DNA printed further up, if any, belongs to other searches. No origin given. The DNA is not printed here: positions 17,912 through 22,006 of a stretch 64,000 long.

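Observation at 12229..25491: Five-gene, translationally coupled operon recC-recB-recD-sbcD-like-sbcC-like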

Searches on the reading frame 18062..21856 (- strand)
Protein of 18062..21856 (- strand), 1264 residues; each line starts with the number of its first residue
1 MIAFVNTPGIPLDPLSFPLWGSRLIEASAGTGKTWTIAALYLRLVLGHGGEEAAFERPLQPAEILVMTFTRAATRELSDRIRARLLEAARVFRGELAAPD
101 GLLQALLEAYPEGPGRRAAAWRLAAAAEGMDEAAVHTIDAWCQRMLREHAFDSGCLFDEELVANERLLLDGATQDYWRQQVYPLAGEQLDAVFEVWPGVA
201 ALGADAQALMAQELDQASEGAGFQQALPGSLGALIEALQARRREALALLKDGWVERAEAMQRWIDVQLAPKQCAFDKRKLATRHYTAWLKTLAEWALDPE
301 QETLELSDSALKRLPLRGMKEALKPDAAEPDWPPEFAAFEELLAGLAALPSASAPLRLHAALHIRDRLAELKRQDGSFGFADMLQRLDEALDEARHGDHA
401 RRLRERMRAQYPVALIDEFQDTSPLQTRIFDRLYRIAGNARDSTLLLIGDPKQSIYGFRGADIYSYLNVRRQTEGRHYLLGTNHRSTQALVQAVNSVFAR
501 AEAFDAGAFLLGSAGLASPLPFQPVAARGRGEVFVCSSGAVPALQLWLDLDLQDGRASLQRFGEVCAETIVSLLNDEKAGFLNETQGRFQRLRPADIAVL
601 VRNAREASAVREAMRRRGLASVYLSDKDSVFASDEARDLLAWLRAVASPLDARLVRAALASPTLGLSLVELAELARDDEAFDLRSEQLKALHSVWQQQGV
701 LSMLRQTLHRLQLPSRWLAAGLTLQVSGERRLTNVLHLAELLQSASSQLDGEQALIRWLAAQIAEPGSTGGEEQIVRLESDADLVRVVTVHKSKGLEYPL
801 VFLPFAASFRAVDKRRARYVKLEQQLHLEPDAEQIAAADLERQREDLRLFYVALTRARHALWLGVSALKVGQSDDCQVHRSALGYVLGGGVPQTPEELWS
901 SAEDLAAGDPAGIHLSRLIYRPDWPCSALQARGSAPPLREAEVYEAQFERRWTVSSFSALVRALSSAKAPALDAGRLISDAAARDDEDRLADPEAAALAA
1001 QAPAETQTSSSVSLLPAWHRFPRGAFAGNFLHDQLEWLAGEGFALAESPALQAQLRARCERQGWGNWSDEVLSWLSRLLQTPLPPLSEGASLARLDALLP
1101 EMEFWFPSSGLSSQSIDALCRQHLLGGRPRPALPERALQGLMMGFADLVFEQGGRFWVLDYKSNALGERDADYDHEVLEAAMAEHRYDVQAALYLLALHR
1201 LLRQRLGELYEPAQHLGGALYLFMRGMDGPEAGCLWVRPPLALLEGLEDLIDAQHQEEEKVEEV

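Call 3: search_protein_families(library=pfam, proteins=[window:18062-21856:-])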
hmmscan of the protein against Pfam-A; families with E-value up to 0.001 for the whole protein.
window:18062-21856:- (1264 aa): 5 families
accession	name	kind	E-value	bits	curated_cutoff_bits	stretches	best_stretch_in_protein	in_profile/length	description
PF00580.27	UvrD-helicase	-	1e-43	150.4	23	1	21-472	14-269/271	UvrD/REP helicase N-terminal domain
PF13361.12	UvrD_C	-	1.7e-22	80.8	25.6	2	776-864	279-346/350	UvrD-like helicase C-terminal domain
PF13538.12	UvrD_C_2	-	7.4e-12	45.4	27.4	1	785-819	2-39/52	UvrD-like helicase C-terminal domain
PF13245.12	AAA_19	-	1.2e-10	42.1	25.1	1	24-459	15-134/134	AAA domain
PF12705.13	PDDEXK_1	-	5.9e-07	30.1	22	1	1112-1225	120-190/247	PD-(D/E)XK nuclease superfamily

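Call 4: search_protein_families(library=ncbifam, proteins=[window:18062-21856:-])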
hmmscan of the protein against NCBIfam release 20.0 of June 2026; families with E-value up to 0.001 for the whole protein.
window:18062-21856:- (1264 aa): 15 families
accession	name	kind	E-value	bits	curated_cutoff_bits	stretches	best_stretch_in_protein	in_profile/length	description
TIGR00609.1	recB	equivalog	1.4e-278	927.6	696.05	1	12-1251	1-1175/1175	exodeoxyribonuclease V subunit beta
NF008128.0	PRK10876.1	equivalog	6.3e-269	895.2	1697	1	12-1259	9-1180/1181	exodeoxyribonuclease V subunit beta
TIGR02785.1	addA_Gpos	equivalog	1.9e-45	155.2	707.65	3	361-677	341-658/1234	helicase-exonuclease AddAB subunit AddA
TIGR02784.1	addA_alphas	equivalog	7.6e-36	123.9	860.75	1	23-864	13-868/1138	double-strand break repair helicase AddA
NF010485.0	PRK13909.1-2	equivalog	3.6e-30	104.9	650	2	367-500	291-426/909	RecB-like helicase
TIGR01073.1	pcrA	equivalog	3.6e-25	88.4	911.2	2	405-500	204-295/725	DNA helicase PcrA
TIGR01074.1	rep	equivalog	4.5e-21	74.8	951.45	2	688-869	459-615/668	DNA helicase Rep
TIGR01075.1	uvrD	equivalog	2.7e-20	72.2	1144.45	2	373-500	177-294/715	DNA helicase II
NF010487.0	PRK13909.1-4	equivalog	5.6e-20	71.2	759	2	412-501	329-424/924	RecB-like helicase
NF008743.0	PRK11773.1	equivalog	1.7e-19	69.7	965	2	372-500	181-299/720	DNA helicase II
NF008276.0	PRK11054.1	equivalog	2.4e-15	56.1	543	2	409-464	429-481/684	DNA helicase IV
NF010484.0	PRK13909.1-1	equivalog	6.6e-15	54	1074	2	409-510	343-447/945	RecB-like helicase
NF008172.0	PRK10919.1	equivalog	3.6e-12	45.3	1168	1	401-499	198-292/673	DNA helicase Rep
NF010486.0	PRK13909.1-3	equivalog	1.1e-09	37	1109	1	414-499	334-424/921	RecB-like helicase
NF041464.1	HelD_BACSU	equivalog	0.00028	18.9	419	0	415-502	551-634/779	RNA polymerase recycling motor HelD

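Call 5: search_protein_families(library=padloc, proteins=[window:18062-21856:-])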
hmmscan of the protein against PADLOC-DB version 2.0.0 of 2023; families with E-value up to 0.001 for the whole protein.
window:18062-21856:- (1264 aa): 47 families (the best 25 are shown)
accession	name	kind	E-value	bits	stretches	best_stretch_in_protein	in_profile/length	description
PDLC00117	GajB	-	2e-29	100.6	2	401-506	209-310/604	UrvD helicase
PDLC00119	GajB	-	3.8e-28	96.8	2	402-497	210-299/565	UrvD helicase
PDLC03802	RTasHel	-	9.8e-28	95.4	3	402-500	184-275/675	DRT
PDLC00129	GajB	-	1.8e-21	74.4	1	375-500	195-311/594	UrvD helicase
PDLC00103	GajB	-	4.9e-20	70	2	401-500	202-297/612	UrvD helicase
PDLC00123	GajB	-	5.6e-20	69.5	2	404-492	170-253/540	UrvD helicase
PDLC00138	GajB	-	3.7e-19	66.8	1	407-499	217-305/581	UrvD helicase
PDLC00107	GajB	-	1.4e-18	64.9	2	785-869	480-560/587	UrvD helicase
PDLC00122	GajB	-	9e-18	62.4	1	404-499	156-248/502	UrvD helicase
PDLC00112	GajB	-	1.4e-17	61.5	1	373-501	177-298/581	UrvD helicase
PDLC00132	GajB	-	3.1e-17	60.5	1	407-499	211-300/625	UrvD helicase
PDLC00104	GajB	-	1.5e-16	58.2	1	399-489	154-239/574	UrvD helicase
PDLC00110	GajB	-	2.3e-16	57.5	2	367-498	233-361/725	UrvD helicase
PDLC00106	GajB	-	7.4e-16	55.8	1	406-502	201-292/577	UrvD helicase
PDLC00130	GajB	-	1.4e-15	54.6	1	405-505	200-297/589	UrvD helicase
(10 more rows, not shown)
